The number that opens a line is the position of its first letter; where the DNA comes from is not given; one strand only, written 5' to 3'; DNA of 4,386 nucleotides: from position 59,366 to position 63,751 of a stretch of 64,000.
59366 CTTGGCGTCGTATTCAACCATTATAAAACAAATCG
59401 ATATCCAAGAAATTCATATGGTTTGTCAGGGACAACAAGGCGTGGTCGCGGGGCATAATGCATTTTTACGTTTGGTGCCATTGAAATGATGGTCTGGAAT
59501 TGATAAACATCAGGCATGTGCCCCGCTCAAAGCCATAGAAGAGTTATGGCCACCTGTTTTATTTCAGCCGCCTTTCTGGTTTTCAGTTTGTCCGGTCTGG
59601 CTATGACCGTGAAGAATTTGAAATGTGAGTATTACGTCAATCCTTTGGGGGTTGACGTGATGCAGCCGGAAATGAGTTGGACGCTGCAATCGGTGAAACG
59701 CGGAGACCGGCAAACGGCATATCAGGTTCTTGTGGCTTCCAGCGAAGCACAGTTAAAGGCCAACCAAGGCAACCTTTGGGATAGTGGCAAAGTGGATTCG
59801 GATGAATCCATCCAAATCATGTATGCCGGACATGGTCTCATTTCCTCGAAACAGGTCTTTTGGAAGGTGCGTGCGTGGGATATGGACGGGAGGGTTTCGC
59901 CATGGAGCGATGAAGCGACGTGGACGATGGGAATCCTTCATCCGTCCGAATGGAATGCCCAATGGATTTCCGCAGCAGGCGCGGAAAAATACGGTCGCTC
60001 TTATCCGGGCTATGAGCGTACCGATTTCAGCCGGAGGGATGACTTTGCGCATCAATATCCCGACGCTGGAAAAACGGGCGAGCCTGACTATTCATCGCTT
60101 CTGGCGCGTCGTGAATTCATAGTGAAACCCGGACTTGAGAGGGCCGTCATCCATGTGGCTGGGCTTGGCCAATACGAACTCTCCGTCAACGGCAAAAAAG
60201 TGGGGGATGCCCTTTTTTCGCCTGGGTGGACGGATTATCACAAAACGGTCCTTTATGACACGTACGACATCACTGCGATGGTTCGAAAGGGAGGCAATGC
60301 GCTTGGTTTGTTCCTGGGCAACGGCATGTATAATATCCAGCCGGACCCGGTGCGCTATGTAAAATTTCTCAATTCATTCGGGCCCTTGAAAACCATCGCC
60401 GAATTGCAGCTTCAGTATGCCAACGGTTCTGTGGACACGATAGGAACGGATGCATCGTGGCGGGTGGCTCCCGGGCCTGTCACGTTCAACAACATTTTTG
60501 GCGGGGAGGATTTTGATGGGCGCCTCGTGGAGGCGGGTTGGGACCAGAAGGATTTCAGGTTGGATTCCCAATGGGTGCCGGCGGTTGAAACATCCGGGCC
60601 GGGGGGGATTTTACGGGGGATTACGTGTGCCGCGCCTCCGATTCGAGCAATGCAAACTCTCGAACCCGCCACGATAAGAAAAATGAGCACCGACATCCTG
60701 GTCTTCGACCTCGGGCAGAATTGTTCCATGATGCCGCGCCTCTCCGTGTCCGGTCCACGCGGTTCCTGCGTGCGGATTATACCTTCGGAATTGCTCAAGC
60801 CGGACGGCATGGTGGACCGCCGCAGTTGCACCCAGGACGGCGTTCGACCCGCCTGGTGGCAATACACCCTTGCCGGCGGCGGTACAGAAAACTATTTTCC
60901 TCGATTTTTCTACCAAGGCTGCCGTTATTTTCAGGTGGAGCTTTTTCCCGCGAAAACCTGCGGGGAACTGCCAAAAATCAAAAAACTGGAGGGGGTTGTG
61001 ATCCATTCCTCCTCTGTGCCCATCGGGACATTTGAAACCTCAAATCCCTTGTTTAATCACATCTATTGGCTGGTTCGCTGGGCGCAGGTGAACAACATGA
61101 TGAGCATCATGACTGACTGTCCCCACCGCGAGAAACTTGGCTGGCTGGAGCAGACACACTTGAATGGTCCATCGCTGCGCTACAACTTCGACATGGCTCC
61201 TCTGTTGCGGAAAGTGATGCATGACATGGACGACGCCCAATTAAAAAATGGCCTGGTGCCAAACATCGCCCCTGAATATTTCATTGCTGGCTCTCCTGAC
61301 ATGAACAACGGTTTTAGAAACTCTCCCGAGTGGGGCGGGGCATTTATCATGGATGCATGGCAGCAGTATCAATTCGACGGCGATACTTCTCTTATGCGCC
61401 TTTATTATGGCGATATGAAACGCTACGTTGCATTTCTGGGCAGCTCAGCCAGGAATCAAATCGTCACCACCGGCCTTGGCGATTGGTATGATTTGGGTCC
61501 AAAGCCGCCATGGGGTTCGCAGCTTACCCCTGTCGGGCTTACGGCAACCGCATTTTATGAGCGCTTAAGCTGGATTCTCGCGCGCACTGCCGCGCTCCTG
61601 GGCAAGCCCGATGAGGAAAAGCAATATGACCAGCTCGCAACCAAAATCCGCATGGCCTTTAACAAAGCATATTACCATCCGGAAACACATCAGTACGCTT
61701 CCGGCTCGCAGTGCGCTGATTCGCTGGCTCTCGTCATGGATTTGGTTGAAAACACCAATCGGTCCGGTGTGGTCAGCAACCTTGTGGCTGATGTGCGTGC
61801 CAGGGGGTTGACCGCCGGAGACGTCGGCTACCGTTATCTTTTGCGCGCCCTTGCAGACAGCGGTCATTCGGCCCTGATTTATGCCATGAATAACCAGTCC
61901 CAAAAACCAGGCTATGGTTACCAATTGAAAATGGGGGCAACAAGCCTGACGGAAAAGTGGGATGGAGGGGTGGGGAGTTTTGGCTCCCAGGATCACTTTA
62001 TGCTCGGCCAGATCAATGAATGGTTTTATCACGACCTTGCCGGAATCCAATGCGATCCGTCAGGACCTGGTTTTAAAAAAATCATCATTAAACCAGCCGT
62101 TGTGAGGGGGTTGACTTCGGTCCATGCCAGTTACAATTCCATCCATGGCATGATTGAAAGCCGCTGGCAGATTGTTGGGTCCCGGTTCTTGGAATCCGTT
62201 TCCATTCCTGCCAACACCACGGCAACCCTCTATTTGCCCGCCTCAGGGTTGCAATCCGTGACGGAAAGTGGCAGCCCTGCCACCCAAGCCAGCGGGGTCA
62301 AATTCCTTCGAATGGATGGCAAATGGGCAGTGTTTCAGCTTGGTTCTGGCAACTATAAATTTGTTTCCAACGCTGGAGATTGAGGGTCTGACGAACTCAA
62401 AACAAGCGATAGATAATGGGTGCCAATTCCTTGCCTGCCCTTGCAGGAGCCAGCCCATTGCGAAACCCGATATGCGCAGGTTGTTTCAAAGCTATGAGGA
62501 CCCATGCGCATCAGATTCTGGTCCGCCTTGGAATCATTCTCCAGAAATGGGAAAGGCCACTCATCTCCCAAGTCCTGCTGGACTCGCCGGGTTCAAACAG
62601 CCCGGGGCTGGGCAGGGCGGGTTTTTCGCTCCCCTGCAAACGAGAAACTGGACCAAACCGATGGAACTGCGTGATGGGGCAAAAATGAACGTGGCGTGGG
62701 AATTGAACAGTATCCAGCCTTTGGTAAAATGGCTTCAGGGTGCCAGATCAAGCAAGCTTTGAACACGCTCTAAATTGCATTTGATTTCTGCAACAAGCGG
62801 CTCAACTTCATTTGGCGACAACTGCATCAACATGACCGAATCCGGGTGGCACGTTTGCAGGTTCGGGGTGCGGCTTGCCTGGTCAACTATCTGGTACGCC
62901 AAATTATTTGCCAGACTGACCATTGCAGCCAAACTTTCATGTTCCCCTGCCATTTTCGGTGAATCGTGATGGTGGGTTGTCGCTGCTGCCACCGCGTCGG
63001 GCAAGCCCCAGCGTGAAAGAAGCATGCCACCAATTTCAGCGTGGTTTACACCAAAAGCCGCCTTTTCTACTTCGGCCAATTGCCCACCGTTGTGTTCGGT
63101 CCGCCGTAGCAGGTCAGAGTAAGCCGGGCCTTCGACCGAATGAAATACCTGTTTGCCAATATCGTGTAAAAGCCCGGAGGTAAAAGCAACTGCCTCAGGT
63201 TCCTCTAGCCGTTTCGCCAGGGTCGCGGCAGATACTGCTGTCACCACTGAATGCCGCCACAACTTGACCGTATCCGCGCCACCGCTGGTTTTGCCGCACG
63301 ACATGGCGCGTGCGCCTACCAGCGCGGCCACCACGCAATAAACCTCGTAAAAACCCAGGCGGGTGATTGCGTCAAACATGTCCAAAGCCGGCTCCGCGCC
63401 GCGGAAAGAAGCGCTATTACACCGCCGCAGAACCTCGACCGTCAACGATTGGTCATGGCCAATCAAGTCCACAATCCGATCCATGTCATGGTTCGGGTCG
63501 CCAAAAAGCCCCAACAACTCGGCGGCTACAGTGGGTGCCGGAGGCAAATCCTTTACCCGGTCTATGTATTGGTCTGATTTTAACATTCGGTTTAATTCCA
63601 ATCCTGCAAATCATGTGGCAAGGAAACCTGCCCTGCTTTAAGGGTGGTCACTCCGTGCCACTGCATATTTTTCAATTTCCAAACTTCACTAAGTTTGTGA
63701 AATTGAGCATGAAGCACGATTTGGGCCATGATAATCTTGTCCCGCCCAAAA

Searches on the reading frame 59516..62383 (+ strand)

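Call 78: search_protein_families(library=pfam, proteins=[window:59516-62383:+], max_evalue=0.0001)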
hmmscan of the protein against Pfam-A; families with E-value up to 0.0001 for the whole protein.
window:59516-62383:+ (955 aa): 5 families
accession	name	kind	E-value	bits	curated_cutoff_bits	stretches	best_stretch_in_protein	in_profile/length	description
PF17389.8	Bac_rhamnosid6H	-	5.4e-91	305.8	24.5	1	503-839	3-337/339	Bacterial alpha-L-rhamnosidase 6 hairpin glycosidase domain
PF08531.16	Bac_rhamnosid_N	-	1.4e-48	165.4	25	1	208-378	4-170/172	Alpha-L-rhamnosidase N-terminal domain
PF25788.1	Ig_Rha78A_N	-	2.5e-36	124.6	27.4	1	32-142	1-105/105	Rha78A-like, N-terminal immunoglobulin domain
PF17390.7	Bac_rhamnosid_C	-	1e-20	73.7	22.1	1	843-918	1-74/78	Bacterial alpha-L-rhamnosidase C-terminal domain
PF05592.18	Bac_rhamnosid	-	7.4e-16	58.4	22.2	1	389-497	2-102/102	Bacterial alpha-L-rhamnosidase concanavalin-like domain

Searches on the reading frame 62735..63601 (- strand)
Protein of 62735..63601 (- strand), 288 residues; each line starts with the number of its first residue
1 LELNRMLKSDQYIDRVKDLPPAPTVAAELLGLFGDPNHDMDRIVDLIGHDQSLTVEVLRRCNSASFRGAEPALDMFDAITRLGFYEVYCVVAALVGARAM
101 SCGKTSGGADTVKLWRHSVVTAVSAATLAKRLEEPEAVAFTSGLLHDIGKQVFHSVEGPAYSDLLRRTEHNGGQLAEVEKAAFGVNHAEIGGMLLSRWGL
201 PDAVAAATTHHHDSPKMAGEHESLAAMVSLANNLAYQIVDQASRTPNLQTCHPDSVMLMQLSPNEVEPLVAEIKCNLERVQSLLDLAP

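Call 78: search_protein_families(library=pfam, proteins=[window:62735-63601:-], max_evalue=0.0001)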
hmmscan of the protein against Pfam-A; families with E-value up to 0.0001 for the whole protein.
window:62735-63601:- (288 aa): 2 families
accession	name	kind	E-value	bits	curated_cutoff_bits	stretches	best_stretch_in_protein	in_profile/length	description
PF08668.18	HDOD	-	5.5e-46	157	22.9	1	19-213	1-195/196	HDOD domain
PF01966.28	HD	-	8.4e-10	39.4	22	1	115-227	2-106/116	HD domain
